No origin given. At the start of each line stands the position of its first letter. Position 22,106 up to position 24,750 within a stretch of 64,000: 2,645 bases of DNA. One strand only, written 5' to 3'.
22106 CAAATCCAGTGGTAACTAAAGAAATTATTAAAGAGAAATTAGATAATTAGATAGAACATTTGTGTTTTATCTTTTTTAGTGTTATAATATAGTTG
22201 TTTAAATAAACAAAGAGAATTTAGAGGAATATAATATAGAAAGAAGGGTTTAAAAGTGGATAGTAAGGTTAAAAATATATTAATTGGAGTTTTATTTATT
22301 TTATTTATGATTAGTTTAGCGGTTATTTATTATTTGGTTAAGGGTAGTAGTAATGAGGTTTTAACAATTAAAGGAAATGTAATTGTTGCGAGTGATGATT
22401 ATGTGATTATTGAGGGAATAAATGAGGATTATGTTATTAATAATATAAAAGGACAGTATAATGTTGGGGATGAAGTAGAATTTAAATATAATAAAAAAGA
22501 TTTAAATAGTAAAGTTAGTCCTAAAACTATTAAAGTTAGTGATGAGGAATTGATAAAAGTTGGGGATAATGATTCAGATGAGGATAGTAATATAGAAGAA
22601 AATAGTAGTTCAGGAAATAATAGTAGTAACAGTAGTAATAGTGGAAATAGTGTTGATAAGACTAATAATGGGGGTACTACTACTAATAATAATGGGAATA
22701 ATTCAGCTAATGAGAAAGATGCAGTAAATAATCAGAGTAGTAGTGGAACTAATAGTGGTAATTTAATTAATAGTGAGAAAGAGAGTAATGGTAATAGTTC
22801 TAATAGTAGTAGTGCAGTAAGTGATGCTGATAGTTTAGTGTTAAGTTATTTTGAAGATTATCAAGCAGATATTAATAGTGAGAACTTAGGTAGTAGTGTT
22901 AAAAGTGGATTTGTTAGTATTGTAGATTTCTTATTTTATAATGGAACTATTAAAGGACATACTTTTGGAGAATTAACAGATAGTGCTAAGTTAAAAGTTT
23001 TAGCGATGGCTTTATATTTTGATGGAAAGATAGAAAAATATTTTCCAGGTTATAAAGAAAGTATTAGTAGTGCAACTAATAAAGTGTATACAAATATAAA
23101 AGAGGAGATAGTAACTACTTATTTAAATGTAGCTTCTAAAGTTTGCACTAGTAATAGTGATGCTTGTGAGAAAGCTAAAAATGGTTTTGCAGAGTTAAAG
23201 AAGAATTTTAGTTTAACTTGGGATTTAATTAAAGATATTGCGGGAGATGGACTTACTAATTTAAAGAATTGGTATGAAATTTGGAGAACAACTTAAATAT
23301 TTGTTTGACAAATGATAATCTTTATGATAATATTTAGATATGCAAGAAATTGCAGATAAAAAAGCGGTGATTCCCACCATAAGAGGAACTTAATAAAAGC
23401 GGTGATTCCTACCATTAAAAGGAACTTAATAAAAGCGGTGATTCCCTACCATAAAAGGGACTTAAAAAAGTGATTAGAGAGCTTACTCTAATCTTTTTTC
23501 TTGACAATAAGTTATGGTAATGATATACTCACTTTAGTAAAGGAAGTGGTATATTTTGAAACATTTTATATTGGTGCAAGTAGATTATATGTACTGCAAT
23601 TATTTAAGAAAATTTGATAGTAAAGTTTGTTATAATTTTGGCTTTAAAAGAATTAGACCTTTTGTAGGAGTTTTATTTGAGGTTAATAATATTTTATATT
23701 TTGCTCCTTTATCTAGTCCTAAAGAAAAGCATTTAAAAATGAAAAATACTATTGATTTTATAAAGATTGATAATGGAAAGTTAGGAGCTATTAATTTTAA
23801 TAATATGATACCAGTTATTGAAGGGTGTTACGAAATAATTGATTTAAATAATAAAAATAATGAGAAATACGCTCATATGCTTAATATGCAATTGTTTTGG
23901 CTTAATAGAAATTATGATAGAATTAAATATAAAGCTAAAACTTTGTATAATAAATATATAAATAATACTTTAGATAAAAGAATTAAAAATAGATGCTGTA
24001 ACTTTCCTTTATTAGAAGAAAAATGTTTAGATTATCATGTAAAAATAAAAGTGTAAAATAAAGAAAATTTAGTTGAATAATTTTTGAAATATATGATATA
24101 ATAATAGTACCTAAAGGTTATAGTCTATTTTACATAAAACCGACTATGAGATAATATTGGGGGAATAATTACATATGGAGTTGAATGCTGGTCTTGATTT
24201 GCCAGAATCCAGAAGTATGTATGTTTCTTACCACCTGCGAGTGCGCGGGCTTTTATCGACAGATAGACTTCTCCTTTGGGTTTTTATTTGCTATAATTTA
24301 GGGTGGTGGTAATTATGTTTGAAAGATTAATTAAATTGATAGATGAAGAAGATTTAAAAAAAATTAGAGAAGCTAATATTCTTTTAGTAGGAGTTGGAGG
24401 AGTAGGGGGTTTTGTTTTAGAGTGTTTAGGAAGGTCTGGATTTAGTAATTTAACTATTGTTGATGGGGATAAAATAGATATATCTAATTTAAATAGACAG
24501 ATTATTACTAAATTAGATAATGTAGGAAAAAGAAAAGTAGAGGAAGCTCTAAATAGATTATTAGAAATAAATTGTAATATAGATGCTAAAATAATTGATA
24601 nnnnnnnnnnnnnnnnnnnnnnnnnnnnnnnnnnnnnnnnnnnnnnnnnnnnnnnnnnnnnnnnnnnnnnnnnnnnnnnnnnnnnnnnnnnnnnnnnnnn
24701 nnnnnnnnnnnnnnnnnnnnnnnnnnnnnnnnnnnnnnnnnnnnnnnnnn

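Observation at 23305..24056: Complete type III toxin-antitoxin / abortive-infection module (ToxIN/AbiQ-like) inserted after the gatCAB cluster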

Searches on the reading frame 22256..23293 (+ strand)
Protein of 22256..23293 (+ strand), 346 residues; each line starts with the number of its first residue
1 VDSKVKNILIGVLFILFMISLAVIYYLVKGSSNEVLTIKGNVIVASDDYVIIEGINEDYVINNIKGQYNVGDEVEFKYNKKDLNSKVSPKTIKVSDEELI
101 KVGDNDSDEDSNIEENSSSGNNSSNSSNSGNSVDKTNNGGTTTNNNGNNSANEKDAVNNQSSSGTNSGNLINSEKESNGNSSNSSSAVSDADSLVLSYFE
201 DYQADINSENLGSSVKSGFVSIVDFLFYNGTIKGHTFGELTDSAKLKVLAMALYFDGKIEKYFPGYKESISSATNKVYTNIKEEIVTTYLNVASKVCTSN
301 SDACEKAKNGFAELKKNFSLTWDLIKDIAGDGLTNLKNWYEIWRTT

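Call 4: search_protein_families(library=pfam, proteins=[window:22256-23293:+], max_evalue=0.01)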
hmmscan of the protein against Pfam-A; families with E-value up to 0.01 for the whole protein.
window:22256-23293:+ (346 aa): 0 families

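Call 51: find_homologous_proteins(query=window:22256-23293:+, max_evalue=1e-10)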
Query window:22256-23293:+ (346 aa): 150 proteins with E <= 1e-10 among 8000 candidates; the best 120 are listed.
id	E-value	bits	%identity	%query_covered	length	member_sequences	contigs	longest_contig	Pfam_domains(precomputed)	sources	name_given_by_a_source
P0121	8.2e-202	688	96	100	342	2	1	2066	-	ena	-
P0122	1.8e-123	430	66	95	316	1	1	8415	-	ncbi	-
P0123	2.5e-108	381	52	100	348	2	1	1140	-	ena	-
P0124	2.2e-104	368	53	100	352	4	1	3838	-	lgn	-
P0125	7.2e-100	353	52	92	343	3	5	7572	-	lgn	-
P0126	1.2e-99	352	53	93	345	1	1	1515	-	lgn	-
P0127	8.5e-97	343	52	99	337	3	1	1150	-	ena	-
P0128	2.6e-96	341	63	45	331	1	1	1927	-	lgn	-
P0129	2.0e-95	338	59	44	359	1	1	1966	-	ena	-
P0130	1.7e-94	335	52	100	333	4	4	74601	-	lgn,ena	-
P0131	4.1e-94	334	52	89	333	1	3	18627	-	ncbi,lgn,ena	-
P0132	8.0e-94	333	50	90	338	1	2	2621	-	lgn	-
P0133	4.2e-93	330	50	95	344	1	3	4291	-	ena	-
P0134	4.6e-93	330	65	44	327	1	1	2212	-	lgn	-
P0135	1.4e-92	329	51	94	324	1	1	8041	-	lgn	-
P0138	2.7e-91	325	51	97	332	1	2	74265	-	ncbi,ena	-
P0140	3.5e-90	321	47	100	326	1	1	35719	-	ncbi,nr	ncbi:MAG: hypothetical protein NC483_05345 [Ruminococcus sp.]|nr:hypothetical protein [Ruminococcus 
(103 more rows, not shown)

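Call 53: find_encoding_contigs(protein=P0122, flank=4500, max_places=1)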
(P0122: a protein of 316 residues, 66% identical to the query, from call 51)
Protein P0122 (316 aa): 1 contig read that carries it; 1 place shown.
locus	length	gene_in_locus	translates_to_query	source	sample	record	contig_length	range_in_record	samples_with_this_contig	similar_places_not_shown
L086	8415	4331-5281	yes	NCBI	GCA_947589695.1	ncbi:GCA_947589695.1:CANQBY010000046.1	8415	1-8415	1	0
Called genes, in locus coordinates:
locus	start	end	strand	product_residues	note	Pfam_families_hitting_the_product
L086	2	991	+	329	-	?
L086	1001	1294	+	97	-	PF02686:GatC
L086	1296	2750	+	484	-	PF01425:Amidase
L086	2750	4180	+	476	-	PF02934:GatB_N, PF02637:GatB_Yqey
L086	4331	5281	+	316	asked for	-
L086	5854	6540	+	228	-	PF00899:ThiF, PF03435:Sacchrp_dh_NADP (faint)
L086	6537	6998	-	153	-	PF12844:HTH_19, PF13443:HTH_26 (faint), PF13560:HTH_31 (weak), PF13744:HTH_37 (faint), PF01381:HTH_3, PF12844:HTH_19 (weak), PF13560:HTH_31 (weak), PF01381:HTH_3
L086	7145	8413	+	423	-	?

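Call 54: find_encoding_contigs(protein=P0130, flank=4500, max_places=1)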
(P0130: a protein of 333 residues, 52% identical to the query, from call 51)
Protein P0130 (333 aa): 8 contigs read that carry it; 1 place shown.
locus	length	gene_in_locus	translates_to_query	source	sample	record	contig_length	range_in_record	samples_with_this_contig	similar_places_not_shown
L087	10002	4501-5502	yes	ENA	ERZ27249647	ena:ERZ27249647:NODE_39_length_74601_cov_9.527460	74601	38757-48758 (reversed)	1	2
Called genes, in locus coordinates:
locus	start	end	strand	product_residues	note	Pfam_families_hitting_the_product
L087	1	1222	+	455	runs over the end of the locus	PF01336:tRNA_anti-codon, PF00152:tRNA-synt_2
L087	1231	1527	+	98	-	PF02686:GatC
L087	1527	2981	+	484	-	PF01425:Amidase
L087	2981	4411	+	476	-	PF02934:GatB_N, PF02637:GatB_Yqey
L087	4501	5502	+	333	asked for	-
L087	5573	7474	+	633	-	PF01935:DUF87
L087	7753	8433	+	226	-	PF00899:ThiF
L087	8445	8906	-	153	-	PF01381:HTH_3, PF12844:HTH_19, PF13443:HTH_26 (faint), PF13560:HTH_31 (weak), PF01381:HTH_3, PF12844:HTH_19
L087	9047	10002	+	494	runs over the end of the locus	-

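Call 55: find_encoding_contigs(protein=P0138, flank=4500, max_places=1)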
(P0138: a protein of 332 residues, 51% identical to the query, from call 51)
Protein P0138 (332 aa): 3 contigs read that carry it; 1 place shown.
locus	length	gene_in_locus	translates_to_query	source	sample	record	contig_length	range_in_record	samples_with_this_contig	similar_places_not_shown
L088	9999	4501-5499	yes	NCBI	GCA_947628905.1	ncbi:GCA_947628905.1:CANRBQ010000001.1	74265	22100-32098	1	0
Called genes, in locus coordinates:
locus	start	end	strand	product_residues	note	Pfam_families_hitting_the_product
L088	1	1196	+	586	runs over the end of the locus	PF01336:tRNA_anti-codon, PF00152:tRNA-synt_2, PF02938:GAD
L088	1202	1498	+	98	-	PF02686:GatC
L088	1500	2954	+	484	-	PF01425:Amidase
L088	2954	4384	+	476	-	PF02934:GatB_N, PF02637:GatB_Yqey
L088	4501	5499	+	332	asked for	-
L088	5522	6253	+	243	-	PF22945:LEM-3_GIY-YIG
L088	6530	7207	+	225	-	PF00899:ThiF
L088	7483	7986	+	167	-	-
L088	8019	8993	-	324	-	PF01210:NAD_Gly3P_dh_N, PF02558:ApbA (weak), PF03446:NAD_binding_2 (weak), PF03721:UDPG_MGDP_dh_N (faint), PF03807:F420_oxidored, PF07479:NAD_Gly3P_dh_C, PF20618:GPD_NAD_C_bact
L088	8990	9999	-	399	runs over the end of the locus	PF05496:RuvB_N, PF13177:DNA_pol3_delta2 (faint), PF13173:AAA_14 (faint), PF00004:AAA, PF07728:AAA_5 (faint), PF16193:AAA_assoc_2, PF12002:MgsA_C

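Call 56: find_encoding_contigs(protein=P0131, flank=4500, max_places=1)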
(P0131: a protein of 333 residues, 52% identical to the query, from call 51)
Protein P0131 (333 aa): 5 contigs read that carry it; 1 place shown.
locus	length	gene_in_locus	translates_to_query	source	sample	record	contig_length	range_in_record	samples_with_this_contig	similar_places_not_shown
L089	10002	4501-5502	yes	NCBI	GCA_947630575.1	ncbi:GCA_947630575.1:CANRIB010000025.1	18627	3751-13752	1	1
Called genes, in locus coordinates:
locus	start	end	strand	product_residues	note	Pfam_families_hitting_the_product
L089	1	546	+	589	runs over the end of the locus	PF01336:tRNA_anti-codon, PF00152:tRNA-synt_2, PF02938:GAD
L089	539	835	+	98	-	PF02686:GatC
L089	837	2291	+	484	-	PF01425:Amidase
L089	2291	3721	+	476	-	PF02934:GatB_N, PF02637:GatB_Yqey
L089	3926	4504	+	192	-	-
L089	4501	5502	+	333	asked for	-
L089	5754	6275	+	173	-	PF13958:ToxN_toxin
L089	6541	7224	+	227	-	PF00899:ThiF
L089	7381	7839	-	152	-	PF07022:Phage_CI_repr (weak), PF12844:HTH_19, PF13560:HTH_31 (faint), PF13744:HTH_37 (faint), PF01381:HTH_3, PF13443:HTH_26 (faint), PF01381:HTH_3, PF12844:HTH_19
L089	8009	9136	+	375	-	-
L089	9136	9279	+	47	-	-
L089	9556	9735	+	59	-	-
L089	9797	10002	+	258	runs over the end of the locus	-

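Call 57: find_encoding_contigs(protein=P0140, flank=4500, max_places=1)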
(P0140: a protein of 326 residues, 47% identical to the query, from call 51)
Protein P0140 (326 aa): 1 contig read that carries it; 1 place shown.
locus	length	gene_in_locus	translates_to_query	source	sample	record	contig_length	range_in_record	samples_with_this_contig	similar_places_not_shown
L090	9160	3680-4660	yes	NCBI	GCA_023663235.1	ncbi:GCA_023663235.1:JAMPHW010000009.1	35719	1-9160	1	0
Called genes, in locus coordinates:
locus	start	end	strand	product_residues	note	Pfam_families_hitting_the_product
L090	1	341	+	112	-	PF00152:tRNA-synt_2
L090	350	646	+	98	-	PF02686:GatC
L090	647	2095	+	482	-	PF01425:Amidase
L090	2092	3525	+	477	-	PF02934:GatB_N, PF02637:GatB_Yqey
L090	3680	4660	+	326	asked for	-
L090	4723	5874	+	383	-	PF00188:CAP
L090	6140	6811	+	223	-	PF00899:ThiF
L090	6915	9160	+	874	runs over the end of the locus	PF01326:PPDK_N, PF00391:PEP-utilizers, PF02896:PEP-utilizers_C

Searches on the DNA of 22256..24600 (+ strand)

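Call 6: search_rna_families(source=window, start=22800, end=24600, threshold=evalue, max_evalue=10, show_alignments=5)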
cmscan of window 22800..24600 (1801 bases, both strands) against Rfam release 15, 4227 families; matches with E-value up to 10: 5.
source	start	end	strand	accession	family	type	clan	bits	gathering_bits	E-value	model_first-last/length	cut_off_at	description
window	24105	24286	+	RF00013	6S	Gene;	-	48.9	46.4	2.7e-08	1-187/187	no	6S / SsrS RNA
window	23529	23611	+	RF00376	HIV_GSL3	Cis-reg;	-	17.4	42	8.6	1-84/84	no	HIV gag stem loop 3 (GSL3)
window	23451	23514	+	RF02621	BSnc120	Gene; sRNA;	-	15.8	114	5.3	1-88/88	no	Brucella sRNA 120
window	23082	23143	+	RF00586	SNORA12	Gene; snRNA; snoRNA; HACA-box;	-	14.3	45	8.1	1-148/148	no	Small nucleolar RNA SNORA12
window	23144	23206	+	RF02931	Bacilli-1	Gene; sRNA;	-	13.9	55.6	9.9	1-65/65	no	Bacilli-1 RNA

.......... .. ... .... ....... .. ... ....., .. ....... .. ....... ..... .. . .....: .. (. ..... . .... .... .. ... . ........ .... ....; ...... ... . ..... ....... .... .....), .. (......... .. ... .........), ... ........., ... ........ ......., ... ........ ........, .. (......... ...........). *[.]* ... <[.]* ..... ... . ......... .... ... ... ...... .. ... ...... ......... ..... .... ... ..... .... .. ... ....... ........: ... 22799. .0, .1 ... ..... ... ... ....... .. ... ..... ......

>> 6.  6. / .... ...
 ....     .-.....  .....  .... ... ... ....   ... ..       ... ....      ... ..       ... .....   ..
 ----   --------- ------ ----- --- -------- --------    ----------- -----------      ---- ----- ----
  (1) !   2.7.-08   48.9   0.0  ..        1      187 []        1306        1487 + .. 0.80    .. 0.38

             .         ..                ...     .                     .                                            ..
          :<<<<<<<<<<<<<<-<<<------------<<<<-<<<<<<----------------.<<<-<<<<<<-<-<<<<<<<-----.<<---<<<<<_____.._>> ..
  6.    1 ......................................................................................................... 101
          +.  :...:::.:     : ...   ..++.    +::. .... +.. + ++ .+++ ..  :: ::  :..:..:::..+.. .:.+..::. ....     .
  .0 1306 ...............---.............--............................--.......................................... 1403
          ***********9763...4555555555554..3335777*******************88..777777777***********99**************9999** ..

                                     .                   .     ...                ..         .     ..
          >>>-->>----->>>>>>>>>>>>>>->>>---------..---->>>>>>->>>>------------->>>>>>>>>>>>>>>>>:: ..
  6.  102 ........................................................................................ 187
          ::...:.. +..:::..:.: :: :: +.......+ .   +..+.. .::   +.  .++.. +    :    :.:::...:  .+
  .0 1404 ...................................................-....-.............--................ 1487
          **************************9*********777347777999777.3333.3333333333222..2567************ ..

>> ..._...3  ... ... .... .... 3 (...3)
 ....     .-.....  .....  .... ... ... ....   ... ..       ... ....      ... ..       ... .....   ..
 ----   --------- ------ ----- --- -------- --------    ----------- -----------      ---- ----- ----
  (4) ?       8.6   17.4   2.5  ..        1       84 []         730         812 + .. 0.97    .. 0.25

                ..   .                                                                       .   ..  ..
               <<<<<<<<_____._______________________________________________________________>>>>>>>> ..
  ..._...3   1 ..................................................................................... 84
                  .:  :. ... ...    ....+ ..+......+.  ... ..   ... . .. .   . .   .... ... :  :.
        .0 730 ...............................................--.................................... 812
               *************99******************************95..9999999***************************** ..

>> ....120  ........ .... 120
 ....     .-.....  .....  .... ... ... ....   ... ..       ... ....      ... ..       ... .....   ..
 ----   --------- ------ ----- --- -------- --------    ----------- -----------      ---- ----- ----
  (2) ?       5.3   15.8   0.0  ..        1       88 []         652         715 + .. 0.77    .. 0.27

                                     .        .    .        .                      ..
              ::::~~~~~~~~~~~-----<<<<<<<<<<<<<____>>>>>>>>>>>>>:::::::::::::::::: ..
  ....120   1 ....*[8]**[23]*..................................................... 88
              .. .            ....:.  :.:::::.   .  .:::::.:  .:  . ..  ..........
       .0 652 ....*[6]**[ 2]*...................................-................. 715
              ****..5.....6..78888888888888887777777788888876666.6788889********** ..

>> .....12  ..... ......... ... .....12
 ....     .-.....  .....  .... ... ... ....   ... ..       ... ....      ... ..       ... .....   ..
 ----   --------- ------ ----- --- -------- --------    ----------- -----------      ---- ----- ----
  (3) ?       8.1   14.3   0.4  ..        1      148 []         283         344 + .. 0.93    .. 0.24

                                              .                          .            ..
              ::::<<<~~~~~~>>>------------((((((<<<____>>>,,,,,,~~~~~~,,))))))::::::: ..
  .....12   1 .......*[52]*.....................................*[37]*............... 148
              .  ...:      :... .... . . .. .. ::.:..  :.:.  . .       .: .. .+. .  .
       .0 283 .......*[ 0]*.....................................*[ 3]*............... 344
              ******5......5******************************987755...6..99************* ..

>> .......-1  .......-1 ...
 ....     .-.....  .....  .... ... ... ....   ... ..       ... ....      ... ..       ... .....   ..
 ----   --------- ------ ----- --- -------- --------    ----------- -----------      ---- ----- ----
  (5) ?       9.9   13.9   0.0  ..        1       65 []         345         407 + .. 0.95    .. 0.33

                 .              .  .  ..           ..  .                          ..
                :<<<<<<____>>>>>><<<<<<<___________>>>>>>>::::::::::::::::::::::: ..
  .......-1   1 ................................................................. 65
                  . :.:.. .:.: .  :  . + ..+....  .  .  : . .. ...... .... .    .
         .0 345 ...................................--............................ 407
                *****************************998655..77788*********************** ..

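Call 48: search_rna_families(sources=[L001, L002, L003, L005, L007, L009, L011, L013, L014, L020, L022, L023, L024, L028, L062, L067, L041], threshold=gathering)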
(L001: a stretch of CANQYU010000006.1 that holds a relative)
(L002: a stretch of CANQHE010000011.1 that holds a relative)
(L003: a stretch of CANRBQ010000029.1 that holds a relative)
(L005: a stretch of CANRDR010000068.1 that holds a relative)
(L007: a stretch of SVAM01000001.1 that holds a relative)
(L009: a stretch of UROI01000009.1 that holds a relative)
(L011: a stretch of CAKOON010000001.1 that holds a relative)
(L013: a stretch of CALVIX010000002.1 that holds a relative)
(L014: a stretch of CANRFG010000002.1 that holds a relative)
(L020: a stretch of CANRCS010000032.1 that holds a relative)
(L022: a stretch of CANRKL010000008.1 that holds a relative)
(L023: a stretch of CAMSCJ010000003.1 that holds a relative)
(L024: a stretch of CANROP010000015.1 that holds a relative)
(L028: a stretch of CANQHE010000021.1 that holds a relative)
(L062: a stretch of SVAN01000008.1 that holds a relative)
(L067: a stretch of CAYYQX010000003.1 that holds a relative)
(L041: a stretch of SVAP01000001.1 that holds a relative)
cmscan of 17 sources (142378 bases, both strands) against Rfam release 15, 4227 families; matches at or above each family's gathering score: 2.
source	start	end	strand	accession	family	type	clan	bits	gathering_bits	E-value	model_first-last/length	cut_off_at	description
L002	4557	4739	+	RF00013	6S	Gene;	-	60.7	46.4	3.3e-09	1-187/187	no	6S / SsrS RNA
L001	4702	4883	+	RF00013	6S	Gene;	-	50.8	46.4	7.7e-07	1-187/187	no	6S / SsrS RNA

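Call 58: search_rna_families(sources=[L086, L087, L088, L089, L090], threshold=gathering)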
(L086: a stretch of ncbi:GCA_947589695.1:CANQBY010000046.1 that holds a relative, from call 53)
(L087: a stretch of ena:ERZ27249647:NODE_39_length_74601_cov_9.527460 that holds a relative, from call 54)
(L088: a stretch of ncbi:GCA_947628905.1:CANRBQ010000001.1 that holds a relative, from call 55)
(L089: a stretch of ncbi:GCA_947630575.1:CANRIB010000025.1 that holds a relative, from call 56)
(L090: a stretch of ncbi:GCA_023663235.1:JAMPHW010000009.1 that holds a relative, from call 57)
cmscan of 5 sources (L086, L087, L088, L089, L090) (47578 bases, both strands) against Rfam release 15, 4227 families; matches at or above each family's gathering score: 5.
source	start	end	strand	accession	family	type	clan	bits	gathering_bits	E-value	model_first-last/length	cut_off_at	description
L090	5932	6111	+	RF00013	6S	Gene;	-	53.5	46.4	5.8e-08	1-187/187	no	6S / SsrS RNA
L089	6331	6511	+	RF00013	6S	Gene;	-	52.6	46.4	9.1e-08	1-187/187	no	6S / SsrS RNA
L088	6321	6501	+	RF00013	6S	Gene;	-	52.3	46.4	1.1e-07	1-187/187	no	6S / SsrS RNA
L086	5645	5826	+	RF00013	6S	Gene;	-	49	46.4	6.6e-07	1-187/187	no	6S / SsrS RNA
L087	7543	7725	+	RF00013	6S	Gene;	-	48.6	46.4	8.2e-07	1-187/187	no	6S / SsrS RNA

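Call 72: search_rna_families(sources=[L081, L082, L083], threshold=evalue, max_evalue=0.01)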
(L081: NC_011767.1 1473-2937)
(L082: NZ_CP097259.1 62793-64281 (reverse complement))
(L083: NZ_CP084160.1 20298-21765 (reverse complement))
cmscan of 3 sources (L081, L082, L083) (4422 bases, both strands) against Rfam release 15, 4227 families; matches with E-value up to 0.01: 3.
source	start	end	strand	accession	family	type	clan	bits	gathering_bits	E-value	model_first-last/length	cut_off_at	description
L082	371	404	+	RF02519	ToxI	Gene; antitoxin;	-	59.4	50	4e-09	1-34/34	no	ToxI antitoxin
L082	337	370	+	RF02519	ToxI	Gene; antitoxin;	-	47.1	50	2.4e-06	1-34/34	no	ToxI antitoxin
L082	303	336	+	RF02519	ToxI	Gene; antitoxin;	-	38.6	50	0.00021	1-34/34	no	ToxI antitoxin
